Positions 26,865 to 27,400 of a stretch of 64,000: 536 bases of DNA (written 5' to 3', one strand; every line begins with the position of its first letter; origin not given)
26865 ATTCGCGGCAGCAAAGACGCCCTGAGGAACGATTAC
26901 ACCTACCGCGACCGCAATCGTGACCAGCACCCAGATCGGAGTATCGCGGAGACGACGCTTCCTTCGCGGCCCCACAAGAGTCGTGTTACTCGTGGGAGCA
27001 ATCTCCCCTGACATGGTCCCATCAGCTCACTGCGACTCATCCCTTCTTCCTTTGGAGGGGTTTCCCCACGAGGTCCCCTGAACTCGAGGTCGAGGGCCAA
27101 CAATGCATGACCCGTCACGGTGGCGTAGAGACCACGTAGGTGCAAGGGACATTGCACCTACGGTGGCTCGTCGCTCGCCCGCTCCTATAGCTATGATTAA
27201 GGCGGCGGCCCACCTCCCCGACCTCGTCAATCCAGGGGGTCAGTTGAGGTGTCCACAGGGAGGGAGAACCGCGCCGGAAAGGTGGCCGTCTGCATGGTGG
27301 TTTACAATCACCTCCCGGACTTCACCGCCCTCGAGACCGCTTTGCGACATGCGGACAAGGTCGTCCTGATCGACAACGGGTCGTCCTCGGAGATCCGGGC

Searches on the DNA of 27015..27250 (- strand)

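Call 38: build_rna_model(alignment_id=A4, structure=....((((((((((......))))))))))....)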
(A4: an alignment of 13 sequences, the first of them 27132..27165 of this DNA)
Model R1 built from alignment A4 (13 sequences, 34 columns); structure: as given.
model positions 34; base pairs 10; branch points 0; effective number of sequences 13; information 0.842 bits per position. Calibrated on 0.2 Mb of random sequence (short: E-values are rough).
structure used (alignment columns):
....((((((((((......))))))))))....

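Call 39: search_with_rna_model(model_id=R1, source=window, filters=off, max_evalue=10)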
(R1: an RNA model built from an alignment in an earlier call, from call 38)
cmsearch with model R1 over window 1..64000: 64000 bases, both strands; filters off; matches with E-value up to 10: 33.
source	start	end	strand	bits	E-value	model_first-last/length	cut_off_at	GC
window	27132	27165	-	36.1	1.2e-06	1-34/34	no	0.59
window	23612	23645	-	33.1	6.3e-06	1-34/34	no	0.65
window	63142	63175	+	32.2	1e-05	1-34/34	no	0.59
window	42937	42970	-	31.2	1.8e-05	1-34/34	no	0.59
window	46980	47013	+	25.7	0.00043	1-34/34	no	0.59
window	27132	27165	+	23.4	0.0016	1-34/34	no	0.59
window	63142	63175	-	21.8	0.004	1-34/34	no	0.59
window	21147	21189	+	16.5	0.082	1-34/34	no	0.67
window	54500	54533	-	15.8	0.13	1-34/34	no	0.71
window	21147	21189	-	15.4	0.16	1-34/34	no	0.67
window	55892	55925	-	15.1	0.18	1-34/34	no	0.59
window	53384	53417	-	14.5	0.25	1-34/34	no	0.59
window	46980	47013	-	13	0.6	1-34/34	no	0.59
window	59544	59576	+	11.1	1.8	1-34/34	no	0.61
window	28882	28915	+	10.3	2.8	1-34/34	no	0.59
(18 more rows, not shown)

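Call 40: search_with_rna_model(model_id=R1, sources=[L003, L004, L005, L006, L007, L008, L009, L010, L011, L012, L013], filters=off, max_evalue=10)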
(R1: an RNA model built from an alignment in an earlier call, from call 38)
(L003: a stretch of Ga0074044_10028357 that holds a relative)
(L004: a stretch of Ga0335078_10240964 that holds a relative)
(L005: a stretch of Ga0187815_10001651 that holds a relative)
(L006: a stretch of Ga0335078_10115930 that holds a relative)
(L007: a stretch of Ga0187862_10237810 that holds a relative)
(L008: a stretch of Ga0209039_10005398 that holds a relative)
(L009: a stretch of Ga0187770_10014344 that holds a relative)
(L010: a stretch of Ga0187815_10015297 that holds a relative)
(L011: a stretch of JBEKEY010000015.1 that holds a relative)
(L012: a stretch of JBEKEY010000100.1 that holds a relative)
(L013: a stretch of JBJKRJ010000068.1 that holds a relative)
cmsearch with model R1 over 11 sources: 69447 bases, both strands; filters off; matches with E-value up to 10: 40.
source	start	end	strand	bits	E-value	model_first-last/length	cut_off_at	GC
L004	1180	1213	+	41.1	7.1e-08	1-34/34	no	0.62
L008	5464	5497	-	36.6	9.3e-07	1-34/34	no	0.56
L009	2108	2141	+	35.6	1.7e-06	1-34/34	no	0.68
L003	841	874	+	34.9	2.5e-06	1-34/34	no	0.56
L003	2896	2929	+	34.4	3.3e-06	1-34/34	no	0.65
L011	5999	6032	+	32.3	1.1e-05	1-34/34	no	0.62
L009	5042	5075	-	31.6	1.7e-05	1-34/34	no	0.56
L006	969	1002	+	30.5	3e-05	1-34/34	no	0.62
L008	5464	5497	+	26.2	0.00036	1-34/34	no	0.56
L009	2108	2141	-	25.6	0.00049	1-34/34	no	0.68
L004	1180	1213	-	25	0.00072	1-34/34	no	0.62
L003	841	874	-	22.3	0.0034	1-34/34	no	0.56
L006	969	1002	-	21.5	0.0051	1-34/34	no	0.62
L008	2470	2503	-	19.8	0.014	1-34/34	no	0.59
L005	2102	2135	-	16.7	0.08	1-34/34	no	0.53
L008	2470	2503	+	16.2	0.1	1-34/34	no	0.59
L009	5042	5075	+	15.4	0.17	1-34/34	no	0.56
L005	2102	2135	+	13.6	0.46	1-34/34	no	0.53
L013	9680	9713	+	12.9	0.68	1-34/34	no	0.56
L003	1446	1477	+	12.5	0.87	1-34/34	no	0.66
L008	1934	1966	-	11.6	1.5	1-34/34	no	0.76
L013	6269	6299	+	11.4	1.6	1-34/34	no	0.74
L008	136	161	+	11.1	1.9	1-34/34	no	0.62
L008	1934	1966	+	10.4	2.9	1-34/34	no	0.76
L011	5117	5150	+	9.9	3.9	1-34/34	no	0.59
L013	2708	2733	-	9.8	4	1-34/34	no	0.73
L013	15494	15526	-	9.6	4.5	1-34/34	no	0.73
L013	16421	16441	+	9.5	4.7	1-34/34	no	0.76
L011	1987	2026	-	9.5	4.8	1-34/34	no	0.62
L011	1987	2026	+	9.4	5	1-34/34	no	0.62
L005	3833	3861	+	9.3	5.6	1-34/34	no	0.72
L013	9680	9713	-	9.2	5.6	1-34/34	no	0.56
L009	1764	1785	+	9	6.4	1-34/34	no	0.73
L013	9943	9969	-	9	6.6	1-34/34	no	0.67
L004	2173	2218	+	8.9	6.7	1-34/34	no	0.65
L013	16421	16441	-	8.7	7.4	1-34/34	no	0.76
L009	3388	3419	-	8.6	8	1-34/34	no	0.78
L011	9936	9967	+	8.4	9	1-34/34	no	0.69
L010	1748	1791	-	8.4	9.2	1-34/34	no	0.77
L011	9542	9578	-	8.3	9.4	1-34/34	no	0.62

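Call 52: search_with_rna_model(model_id=R1, sources=[L134, L137], filters=off, max_evalue=5)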
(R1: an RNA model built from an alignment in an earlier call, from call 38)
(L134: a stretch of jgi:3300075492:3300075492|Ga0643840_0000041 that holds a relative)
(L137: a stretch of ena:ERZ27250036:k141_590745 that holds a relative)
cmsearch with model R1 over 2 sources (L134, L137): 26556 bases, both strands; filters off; matches with E-value up to 5: 12.
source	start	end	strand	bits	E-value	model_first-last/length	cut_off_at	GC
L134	10719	10752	+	32.3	4.3e-06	1-34/34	no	0.62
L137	3361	3394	+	32.3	4.3e-06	1-34/34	no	0.62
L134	818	851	+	26.3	0.00013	1-34/34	no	0.56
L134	818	851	-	12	0.45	1-34/34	no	0.56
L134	9837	9870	+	9.9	1.5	1-34/34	no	0.59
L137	2479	2512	+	9.9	1.5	1-34/34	no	0.59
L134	3526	3559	+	9.5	1.8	1-34/34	no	0.68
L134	6707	6746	-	9.5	1.8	1-34/34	no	0.62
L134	6707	6746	+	9.4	1.9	1-34/34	no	0.62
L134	14656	14687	+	8.4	3.4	1-34/34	no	0.69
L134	14262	14298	-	8.3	3.6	1-34/34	no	0.62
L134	2648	2683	-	7.8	4.9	1-34/34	no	0.75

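Call 60: search_with_rna_model(model_id=R1, sources=[L138, L139, L140, L141, L142], filters=off, max_evalue=2)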
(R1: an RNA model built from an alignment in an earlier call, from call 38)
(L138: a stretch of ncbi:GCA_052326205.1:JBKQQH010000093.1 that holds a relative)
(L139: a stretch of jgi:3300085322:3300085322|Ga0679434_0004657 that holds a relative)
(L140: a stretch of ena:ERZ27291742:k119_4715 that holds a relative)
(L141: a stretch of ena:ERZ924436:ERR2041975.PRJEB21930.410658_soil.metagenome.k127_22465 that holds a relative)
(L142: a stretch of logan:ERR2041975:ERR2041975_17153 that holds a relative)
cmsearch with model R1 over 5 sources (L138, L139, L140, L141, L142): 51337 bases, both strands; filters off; matches with E-value up to 2: 7.
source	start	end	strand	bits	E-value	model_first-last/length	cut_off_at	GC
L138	3612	3645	+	32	9.8e-06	1-34/34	no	0.59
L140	7697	7730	+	24.6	0.00067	1-34/34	no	0.53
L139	1017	1050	+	24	0.00091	1-34/34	no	0.56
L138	3612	3645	-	17.6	0.035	1-34/34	no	0.59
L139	1017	1050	-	16.8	0.055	1-34/34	no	0.56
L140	7697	7730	-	12.5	0.66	1-34/34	no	0.53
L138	7126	7161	+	11.9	0.93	1-34/34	no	0.53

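Call 74: search_with_rna_model(model_id=R1, sources=[L143, L145], filters=off, max_evalue=1)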
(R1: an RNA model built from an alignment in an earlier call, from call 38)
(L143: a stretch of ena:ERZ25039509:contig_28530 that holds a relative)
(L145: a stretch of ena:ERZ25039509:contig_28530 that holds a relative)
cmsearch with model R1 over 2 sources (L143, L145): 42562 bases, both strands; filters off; matches with E-value up to 1: 7.
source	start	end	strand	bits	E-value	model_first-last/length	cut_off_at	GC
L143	13509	13542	+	32.2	7e-06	1-34/34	no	0.59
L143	20866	20899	+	22.5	0.0018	1-34/34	no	0.62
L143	13509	13542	-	21.8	0.0026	1-34/34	no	0.59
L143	20866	20899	-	17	0.042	1-34/34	no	0.62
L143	4868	4901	-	15.8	0.084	1-34/34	no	0.71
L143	6260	6293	-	15.1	0.12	1-34/34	no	0.59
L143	3752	3785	-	14.5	0.17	1-34/34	no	0.59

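Call 84: search_with_rna_model(model_id=R1, sources=[L146, L147, L148, L149, L150], filters=off, max_evalue=1)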
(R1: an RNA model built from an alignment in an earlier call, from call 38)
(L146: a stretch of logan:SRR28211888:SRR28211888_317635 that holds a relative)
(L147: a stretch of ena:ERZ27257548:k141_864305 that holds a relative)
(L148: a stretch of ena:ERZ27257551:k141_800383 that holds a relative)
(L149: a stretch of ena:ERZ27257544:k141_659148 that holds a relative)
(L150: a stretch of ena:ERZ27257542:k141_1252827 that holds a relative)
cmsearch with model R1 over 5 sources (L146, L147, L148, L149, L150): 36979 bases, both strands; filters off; matches with E-value up to 1: 18.
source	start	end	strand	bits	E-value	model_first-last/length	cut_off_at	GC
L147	836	869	+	33.7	2.7e-06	1-34/34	no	0.62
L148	76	109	+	33.6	2.8e-06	1-34/34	no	0.53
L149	1477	1510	+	33.6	2.8e-06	1-34/34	no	0.53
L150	568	601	+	33.6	2.8e-06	1-34/34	no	0.53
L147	836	869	-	27.8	7.5e-05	1-34/34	no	0.62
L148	76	109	-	23.7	0.00077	1-34/34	no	0.53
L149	1477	1510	-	23.7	0.00077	1-34/34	no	0.53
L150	568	601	-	23.7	0.00077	1-34/34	no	0.53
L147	8904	8937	+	22.7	0.0014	1-34/34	no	0.65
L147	7279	7312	-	17.7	0.024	1-34/34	no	0.68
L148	6519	6552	-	17.7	0.024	1-34/34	no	0.68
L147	8904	8937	-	16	0.062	1-34/34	no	0.65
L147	3251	3264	+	12.9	0.37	11-24/34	no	0.64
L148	2491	2504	+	12.9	0.37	11-24/34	no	0.64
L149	3892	3905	+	12.9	0.37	11-24/34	no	0.64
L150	2983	2996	+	12.9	0.37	11-24/34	no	0.64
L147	7279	7312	+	12.1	0.58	1-34/34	no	0.68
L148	6519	6552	+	12.1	0.58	1-34/34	no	0.68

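Call 92: search_rna_families(source=window, start=27015, end=27250, threshold=evalue, max_evalue=1)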
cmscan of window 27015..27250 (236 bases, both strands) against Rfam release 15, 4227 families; matches with E-value up to 1: 2.
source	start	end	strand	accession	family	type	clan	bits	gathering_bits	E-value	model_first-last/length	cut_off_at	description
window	27135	27162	-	RF00112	CyaR_RyeE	Gene; sRNA;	-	17.6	47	0.79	53-80/85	no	CyaR/Rye RNA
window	27135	27162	-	RF00667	mir-33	Gene; miRNA;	-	15.3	50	0.65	1-69/69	no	mir-33 microRNA precursor family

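Call 98: search_with_rna_model(model_id=R1, sources=[L151, L152, L153], filters=off, max_evalue=1)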
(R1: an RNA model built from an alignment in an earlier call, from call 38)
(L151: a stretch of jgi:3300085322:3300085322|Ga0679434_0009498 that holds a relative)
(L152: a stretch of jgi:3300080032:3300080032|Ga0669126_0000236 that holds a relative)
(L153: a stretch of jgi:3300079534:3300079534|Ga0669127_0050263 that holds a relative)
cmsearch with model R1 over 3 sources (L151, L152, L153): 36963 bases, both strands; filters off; matches with E-value up to 1: 23.
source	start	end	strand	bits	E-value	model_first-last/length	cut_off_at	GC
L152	17386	17419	+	29.8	2.4e-05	1-34/34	no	0.62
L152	4397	4430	+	22.6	0.0014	1-34/34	no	0.62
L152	10957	10990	+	22.5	0.0016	1-34/34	no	0.5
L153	2060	2093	+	22.5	0.0016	1-34/34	no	0.5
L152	13361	13394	+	22.2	0.0019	1-34/34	no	0.5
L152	19368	19401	+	22.1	0.0019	1-34/34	no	0.65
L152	10957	10990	-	18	0.021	1-34/34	no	0.5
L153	2060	2093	-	18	0.021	1-34/34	no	0.5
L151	4449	4482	+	17.6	0.025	1-34/34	no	0.53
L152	13361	13394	-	17.4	0.028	1-34/34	no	0.5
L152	7083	7116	+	17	0.035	1-34/34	no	0.53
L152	9856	9879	+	16.4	0.05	1-34/34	no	0.71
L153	959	982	+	16.4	0.05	1-34/34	no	0.71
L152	9856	9879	-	15.9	0.067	1-34/34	no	0.71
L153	959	982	-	15.9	0.067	1-34/34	no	0.71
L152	17386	17419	-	15.8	0.071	1-34/34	no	0.62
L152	4439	4472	-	15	0.11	1-34/34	no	0.56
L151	1737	1779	-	14.6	0.14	1-34/34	no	0.67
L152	7083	7116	-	14.3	0.17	1-34/34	no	0.53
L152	19683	19729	+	13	0.34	1-34/34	no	0.7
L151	4449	4482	-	13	0.34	1-34/34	no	0.53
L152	8070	8112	-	12.5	0.46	1-34/34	no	0.65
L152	19410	19443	+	11.5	0.84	1-34/34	no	0.65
